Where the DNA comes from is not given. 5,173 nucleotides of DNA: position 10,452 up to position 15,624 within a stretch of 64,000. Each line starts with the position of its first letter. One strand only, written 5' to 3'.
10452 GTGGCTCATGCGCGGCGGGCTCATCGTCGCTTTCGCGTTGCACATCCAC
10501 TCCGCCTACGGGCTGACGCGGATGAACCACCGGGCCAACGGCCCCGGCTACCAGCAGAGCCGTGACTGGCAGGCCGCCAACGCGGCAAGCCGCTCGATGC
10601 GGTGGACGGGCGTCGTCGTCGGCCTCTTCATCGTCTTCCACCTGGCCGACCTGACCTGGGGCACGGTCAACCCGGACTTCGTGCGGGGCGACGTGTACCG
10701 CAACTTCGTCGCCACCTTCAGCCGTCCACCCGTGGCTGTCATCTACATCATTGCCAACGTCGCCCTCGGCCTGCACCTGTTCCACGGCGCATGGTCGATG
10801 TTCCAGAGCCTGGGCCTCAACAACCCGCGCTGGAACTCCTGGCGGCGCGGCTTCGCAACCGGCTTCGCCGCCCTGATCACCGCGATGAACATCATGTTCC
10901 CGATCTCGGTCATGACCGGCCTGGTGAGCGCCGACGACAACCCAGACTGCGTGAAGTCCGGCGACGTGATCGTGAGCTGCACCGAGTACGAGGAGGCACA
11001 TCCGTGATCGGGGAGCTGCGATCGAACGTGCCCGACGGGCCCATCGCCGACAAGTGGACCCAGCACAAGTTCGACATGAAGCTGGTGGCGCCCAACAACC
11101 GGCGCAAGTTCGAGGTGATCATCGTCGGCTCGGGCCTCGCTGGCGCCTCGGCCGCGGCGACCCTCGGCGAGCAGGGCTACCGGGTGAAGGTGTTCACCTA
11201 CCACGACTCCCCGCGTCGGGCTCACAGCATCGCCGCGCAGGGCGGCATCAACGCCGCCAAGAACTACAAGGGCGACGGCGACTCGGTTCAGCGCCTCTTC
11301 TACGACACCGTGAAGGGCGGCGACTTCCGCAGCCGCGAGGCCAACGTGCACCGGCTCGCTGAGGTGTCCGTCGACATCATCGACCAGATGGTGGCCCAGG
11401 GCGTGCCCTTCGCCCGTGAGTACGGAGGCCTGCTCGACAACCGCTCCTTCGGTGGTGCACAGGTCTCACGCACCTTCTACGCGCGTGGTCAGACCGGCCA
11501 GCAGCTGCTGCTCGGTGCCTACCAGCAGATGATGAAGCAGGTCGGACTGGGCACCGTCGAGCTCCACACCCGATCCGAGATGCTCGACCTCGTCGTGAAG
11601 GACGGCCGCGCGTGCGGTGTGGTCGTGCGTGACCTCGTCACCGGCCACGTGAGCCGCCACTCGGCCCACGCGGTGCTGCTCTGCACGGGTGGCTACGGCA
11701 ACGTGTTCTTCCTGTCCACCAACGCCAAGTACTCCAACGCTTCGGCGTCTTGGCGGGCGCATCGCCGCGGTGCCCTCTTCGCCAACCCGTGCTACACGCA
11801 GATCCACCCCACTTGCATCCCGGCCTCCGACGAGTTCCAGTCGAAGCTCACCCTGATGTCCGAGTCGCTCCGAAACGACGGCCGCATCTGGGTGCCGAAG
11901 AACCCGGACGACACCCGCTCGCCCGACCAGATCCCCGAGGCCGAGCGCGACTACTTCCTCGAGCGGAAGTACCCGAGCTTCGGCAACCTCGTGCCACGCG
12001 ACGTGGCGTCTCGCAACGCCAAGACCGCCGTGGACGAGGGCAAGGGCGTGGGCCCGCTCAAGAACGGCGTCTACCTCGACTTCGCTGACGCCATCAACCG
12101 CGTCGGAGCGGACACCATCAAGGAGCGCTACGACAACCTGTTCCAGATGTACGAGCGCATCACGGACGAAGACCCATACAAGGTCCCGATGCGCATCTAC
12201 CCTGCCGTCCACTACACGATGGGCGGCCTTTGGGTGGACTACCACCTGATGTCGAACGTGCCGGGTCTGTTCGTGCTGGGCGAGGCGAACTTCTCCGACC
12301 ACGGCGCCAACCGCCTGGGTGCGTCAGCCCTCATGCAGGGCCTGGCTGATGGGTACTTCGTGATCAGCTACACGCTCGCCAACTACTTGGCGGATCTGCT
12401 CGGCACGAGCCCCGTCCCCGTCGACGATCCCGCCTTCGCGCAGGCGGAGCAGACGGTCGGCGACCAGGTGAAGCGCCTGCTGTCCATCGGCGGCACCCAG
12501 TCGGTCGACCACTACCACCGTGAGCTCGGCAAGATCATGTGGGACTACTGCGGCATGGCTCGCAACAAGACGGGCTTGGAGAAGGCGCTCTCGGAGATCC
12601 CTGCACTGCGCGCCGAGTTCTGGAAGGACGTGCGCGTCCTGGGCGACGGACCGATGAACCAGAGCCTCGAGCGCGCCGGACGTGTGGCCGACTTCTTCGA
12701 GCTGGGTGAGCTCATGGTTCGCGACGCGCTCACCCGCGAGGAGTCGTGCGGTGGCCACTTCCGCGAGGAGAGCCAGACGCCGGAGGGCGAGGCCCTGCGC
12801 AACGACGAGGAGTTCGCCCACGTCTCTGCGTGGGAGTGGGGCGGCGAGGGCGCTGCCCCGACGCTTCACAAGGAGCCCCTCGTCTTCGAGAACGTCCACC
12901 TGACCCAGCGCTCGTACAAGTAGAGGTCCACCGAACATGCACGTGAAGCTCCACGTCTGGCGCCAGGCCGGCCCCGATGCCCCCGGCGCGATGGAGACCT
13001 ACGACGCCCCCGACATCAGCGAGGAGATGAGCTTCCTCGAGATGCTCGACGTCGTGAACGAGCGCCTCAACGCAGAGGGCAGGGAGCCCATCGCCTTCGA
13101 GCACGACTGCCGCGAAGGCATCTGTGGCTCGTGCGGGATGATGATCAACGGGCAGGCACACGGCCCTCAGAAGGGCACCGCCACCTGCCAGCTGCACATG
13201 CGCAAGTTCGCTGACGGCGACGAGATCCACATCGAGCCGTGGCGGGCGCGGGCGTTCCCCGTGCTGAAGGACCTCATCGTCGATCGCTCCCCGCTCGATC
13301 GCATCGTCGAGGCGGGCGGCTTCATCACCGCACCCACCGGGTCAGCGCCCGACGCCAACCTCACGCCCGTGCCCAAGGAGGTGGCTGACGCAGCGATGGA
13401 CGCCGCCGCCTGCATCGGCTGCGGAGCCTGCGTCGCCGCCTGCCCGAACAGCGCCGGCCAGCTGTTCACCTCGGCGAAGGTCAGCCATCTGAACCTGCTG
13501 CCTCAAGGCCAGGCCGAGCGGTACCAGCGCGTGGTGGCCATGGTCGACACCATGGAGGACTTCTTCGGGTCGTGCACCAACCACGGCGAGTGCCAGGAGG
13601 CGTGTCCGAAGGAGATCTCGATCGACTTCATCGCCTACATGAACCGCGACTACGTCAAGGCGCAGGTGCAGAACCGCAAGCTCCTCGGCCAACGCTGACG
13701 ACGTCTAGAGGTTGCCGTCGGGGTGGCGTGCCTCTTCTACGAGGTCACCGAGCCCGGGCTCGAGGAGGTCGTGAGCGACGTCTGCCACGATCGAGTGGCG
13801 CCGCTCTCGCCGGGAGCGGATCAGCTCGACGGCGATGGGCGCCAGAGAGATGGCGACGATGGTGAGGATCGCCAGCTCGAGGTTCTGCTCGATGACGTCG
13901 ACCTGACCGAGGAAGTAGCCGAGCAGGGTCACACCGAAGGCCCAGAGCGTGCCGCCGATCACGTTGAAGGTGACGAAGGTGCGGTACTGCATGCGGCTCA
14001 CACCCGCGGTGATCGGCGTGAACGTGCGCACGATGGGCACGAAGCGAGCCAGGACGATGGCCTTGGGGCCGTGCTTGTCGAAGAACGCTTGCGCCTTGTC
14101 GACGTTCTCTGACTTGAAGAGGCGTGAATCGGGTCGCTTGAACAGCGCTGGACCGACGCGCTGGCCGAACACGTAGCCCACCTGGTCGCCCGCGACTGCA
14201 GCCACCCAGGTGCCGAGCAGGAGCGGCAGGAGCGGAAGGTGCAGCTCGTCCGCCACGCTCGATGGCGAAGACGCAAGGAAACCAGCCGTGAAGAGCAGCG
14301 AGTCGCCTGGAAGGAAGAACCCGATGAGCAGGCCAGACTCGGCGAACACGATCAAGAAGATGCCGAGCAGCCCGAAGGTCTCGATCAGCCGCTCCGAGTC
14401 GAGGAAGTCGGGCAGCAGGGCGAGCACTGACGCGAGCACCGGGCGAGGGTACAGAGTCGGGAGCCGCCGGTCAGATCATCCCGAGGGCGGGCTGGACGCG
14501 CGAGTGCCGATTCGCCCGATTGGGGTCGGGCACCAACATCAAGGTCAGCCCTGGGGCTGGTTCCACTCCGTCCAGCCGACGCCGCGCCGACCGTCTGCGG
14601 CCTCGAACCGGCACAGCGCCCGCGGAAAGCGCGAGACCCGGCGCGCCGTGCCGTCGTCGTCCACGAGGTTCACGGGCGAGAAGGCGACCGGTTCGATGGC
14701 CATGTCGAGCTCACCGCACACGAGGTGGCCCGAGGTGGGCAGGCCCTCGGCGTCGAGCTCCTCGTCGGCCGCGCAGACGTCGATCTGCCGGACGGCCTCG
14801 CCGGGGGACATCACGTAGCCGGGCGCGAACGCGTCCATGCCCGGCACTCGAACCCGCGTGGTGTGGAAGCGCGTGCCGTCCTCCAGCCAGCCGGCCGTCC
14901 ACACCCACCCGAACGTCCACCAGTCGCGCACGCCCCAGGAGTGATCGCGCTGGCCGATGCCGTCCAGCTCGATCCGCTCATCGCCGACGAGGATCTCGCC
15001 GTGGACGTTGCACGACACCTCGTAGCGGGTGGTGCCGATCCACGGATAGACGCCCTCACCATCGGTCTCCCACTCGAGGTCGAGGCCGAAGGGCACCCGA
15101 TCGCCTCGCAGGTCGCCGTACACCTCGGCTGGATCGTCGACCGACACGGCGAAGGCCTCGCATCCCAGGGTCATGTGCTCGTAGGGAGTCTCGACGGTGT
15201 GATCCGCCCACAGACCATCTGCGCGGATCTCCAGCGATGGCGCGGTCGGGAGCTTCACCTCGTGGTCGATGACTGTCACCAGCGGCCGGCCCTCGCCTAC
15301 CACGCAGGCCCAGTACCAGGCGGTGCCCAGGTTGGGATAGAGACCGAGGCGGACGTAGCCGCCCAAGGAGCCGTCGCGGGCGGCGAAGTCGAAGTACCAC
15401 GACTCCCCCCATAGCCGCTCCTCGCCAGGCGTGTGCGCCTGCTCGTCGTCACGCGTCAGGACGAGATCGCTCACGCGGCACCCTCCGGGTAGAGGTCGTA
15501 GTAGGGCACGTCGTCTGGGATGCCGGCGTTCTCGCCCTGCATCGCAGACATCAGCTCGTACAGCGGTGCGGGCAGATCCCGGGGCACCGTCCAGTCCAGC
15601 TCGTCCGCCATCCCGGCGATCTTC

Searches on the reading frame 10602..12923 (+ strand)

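Call 48: search_protein_families(library=pfam, proteins=[window:10602-12923:+], max_evalue=0.00001)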
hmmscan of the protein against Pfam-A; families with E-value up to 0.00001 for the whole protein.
window:10602-12923:+ (773 aa): 3 families
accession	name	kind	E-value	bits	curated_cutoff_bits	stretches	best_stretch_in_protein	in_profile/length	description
PF00890.30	FAD_binding_2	-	2e-57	195.7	20.4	1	172-577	2-414/414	FAD binding domain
PF02910.25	Succ_DH_flav_C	-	7.5e-35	120.1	20.8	1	639-772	1-130/130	Fumarate reductase flavoprotein C-term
PF01266.30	DAO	-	2.5e-10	40.9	27.9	1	172-462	2-299/353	FAD dependent oxidoreductase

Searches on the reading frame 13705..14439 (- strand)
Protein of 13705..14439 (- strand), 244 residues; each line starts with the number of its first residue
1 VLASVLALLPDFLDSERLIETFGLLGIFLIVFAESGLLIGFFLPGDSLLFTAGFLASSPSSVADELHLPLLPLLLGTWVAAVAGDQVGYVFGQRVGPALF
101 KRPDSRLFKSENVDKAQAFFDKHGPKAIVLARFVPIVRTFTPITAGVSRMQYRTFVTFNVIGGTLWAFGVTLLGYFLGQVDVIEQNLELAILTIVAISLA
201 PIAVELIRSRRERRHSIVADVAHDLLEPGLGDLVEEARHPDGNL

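Call 48: search_protein_families(library=pfam, proteins=[window:13705-14439:-], max_evalue=0.00001)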
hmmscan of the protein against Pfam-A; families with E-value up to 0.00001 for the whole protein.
window:13705-14439:- (244 aa): 1 family
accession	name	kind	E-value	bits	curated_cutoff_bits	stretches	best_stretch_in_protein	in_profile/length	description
PF09335.16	VTT_dom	-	6.8e-23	81.9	33.9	1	43-175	1-122/123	VTT domain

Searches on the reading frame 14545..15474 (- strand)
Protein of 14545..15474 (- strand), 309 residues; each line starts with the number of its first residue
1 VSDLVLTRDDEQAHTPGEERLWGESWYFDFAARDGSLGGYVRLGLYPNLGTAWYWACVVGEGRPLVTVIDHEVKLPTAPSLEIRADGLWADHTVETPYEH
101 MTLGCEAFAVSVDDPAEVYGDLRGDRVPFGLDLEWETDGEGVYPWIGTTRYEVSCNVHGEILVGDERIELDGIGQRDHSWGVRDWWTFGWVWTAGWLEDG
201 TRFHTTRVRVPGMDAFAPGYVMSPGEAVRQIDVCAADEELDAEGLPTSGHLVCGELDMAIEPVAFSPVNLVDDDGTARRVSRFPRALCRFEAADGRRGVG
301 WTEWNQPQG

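Call 48: search_protein_families(library=pfam, proteins=[window:14545-15474:-], max_evalue=0.00001)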
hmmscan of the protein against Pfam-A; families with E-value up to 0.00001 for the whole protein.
window:14545-15474:- (309 aa): 2 families
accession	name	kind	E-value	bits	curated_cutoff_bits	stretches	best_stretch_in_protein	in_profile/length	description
PF23212.2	DUF7064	-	7.5e-25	88.1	24.7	1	185-308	1-126/126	Domain of unknown function (DUF7064)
PF23213.1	DUF7065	-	4.4e-12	46.9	27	1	9-183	16-183/183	Domain of unknown function (DUF7065)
